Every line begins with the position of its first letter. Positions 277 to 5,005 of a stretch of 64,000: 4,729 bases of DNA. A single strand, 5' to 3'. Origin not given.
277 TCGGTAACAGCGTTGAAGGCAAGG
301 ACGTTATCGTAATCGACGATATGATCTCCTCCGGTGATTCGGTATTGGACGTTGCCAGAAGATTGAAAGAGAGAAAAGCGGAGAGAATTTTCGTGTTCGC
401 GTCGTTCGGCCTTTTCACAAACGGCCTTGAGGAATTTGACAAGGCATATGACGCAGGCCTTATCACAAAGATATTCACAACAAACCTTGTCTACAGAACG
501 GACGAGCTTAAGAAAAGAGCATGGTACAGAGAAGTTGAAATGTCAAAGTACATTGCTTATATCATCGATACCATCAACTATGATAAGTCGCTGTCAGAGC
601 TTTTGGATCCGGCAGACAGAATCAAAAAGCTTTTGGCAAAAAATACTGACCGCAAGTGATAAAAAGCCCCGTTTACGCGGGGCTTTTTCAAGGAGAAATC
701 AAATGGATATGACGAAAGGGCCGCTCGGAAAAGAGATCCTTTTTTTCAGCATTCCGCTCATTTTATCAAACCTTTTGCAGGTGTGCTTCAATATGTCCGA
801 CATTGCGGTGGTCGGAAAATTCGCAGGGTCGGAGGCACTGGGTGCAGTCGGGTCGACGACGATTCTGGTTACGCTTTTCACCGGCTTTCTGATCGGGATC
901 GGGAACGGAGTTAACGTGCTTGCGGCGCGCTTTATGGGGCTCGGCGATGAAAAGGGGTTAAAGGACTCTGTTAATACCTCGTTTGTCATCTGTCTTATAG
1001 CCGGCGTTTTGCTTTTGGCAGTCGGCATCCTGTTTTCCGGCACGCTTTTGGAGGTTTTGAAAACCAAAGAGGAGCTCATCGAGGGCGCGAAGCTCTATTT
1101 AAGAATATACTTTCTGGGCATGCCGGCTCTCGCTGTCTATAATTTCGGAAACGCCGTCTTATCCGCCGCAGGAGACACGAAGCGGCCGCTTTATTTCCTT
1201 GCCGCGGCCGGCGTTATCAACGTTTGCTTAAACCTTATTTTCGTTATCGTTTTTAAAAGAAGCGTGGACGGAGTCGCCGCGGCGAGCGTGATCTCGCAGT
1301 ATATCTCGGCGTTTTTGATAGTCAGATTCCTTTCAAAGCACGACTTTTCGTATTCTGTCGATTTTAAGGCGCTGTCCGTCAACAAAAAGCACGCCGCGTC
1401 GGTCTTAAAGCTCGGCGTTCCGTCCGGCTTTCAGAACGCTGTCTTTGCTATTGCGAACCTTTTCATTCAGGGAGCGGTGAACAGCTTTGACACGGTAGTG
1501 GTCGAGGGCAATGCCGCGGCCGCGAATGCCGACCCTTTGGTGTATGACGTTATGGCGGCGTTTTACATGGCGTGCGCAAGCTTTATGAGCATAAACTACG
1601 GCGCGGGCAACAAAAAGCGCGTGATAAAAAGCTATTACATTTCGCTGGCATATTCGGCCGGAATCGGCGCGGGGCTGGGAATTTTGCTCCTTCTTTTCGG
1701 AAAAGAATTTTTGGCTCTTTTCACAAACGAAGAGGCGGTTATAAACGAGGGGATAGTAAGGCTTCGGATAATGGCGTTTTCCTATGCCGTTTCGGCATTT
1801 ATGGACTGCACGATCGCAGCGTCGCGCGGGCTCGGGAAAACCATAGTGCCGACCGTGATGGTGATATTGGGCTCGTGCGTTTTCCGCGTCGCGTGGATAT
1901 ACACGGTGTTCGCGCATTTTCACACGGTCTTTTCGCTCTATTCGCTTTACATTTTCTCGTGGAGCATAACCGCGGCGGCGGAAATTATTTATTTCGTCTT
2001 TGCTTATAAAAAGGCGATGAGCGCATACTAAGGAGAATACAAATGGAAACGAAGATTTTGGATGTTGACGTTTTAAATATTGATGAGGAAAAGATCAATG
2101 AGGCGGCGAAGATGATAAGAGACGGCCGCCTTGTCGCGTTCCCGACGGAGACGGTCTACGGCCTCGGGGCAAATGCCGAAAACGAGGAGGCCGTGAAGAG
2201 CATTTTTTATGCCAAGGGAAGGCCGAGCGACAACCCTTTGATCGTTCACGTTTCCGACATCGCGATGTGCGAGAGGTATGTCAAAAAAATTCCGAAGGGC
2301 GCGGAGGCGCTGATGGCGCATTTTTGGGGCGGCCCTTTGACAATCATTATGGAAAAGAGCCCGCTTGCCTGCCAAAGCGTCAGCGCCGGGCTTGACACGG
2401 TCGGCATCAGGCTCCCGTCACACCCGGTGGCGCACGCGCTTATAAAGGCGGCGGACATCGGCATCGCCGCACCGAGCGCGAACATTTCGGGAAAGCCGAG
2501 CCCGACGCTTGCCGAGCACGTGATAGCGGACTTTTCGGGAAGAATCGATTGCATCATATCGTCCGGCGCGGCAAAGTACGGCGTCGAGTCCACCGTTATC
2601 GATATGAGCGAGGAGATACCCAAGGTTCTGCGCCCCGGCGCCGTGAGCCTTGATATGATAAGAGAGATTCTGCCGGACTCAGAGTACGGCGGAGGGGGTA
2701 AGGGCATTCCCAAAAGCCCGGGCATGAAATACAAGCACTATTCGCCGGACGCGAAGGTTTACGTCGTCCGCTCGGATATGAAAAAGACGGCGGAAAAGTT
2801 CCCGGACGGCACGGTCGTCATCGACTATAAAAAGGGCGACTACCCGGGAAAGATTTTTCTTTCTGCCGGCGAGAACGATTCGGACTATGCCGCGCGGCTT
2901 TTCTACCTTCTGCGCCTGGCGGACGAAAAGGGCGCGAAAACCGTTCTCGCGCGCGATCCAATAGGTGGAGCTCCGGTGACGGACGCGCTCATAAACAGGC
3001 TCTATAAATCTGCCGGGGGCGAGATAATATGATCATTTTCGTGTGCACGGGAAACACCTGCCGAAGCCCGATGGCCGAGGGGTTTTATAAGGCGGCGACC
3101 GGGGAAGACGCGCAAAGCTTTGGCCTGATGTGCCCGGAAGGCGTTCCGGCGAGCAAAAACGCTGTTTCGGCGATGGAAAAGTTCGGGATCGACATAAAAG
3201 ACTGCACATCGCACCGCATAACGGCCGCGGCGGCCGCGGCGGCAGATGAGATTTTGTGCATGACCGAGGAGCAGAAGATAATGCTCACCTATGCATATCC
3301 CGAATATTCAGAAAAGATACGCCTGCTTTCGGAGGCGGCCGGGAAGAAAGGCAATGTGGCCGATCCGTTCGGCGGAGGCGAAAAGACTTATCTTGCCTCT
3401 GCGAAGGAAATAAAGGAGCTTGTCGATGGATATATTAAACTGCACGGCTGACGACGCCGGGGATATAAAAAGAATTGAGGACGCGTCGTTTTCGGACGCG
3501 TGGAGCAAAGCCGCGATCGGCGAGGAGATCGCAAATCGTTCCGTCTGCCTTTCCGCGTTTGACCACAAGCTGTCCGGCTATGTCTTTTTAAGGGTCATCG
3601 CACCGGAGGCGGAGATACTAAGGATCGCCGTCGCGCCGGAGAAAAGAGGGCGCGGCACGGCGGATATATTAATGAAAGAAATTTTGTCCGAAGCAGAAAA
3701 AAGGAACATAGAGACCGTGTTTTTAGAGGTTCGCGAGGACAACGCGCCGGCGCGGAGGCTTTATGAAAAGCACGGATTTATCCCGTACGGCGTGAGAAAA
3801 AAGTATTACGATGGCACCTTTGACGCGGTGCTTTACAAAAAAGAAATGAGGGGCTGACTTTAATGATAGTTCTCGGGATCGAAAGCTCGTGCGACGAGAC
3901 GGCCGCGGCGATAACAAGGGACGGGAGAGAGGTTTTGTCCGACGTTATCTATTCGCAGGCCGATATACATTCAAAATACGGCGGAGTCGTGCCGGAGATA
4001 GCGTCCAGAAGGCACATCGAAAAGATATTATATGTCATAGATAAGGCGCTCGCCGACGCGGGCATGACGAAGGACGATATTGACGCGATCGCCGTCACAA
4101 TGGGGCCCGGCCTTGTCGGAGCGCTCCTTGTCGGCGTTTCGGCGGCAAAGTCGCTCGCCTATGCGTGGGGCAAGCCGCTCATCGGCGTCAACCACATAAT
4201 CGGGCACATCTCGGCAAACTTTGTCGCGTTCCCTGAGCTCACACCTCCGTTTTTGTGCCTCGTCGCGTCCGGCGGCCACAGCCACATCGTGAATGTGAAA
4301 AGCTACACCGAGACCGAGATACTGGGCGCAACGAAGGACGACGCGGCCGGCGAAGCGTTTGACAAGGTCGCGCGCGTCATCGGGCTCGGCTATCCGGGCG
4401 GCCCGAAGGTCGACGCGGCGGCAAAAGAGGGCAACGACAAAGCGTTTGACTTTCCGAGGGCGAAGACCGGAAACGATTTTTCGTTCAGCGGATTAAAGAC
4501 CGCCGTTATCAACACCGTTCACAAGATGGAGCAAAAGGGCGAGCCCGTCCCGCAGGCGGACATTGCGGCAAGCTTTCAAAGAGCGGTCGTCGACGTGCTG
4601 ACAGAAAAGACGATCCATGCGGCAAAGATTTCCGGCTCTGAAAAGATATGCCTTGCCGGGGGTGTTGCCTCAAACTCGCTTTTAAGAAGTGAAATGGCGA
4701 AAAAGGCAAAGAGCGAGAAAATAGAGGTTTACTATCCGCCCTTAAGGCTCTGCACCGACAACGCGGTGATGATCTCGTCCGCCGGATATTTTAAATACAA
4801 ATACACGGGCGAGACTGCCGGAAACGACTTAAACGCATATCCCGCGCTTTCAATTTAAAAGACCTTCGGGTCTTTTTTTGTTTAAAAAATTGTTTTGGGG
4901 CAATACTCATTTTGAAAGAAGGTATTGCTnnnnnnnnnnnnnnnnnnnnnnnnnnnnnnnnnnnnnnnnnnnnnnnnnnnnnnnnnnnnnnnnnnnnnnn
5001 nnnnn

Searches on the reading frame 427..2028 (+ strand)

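Call 10: search_protein_families(library=pfam, proteins=[window:427-2028:+], max_evalue=0.001)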
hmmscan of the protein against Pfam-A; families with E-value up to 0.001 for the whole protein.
window:427-2028:+ (534 aa): 1 family
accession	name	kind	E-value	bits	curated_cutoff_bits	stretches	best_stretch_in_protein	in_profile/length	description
PF01554.23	MatE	-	3.7e-50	170.2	24.9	2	110-271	1-161/161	MatE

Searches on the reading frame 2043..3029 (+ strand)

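Call 10: search_protein_families(library=pfam, proteins=[window:2043-3029:+], max_evalue=0.001)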
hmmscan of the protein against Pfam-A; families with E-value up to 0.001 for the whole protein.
window:2043-3029:+ (329 aa): 2 families
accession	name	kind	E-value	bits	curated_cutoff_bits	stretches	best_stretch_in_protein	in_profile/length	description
PF01300.24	Sua5_yciO_yrdC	-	2.9e-59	200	25.1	1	24-199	2-178/178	Telomere recombination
PF03481.19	Sua5_C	-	1.6e-19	71.2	22.9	1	201-325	1-136/136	Threonylcarbamoyl-AMP synthase, C-terminal domain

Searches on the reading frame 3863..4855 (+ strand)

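Call 10: search_protein_families(library=pfam, proteins=[window:3863-4855:+], max_evalue=0.001)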
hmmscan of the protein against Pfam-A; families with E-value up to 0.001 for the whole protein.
window:3863-4855:+ (331 aa): 4 families
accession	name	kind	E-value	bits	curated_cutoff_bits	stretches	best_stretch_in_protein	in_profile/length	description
PF00814.31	TsaD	-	1.5e-100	336.7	24.8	1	23-305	1-263/264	tRNA N6-adenosine threonylcarbamoyltransferase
PF22521.2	HypF_C_2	-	8.1e-11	42.6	27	1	185-300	125-235/241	Carbamoyltransferase, Kae1-like Domain, second subdomain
PF02543.21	Carbam_trans_N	-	4.4e-08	33.4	24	1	207-293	249-333/346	Carbamoyltransferase N-terminus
PF01869.26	BcrAD_BadFG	-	0.00011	22.3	31.5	0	231-289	195-251/271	BadF/BadG/BcrA/BcrD ATPase family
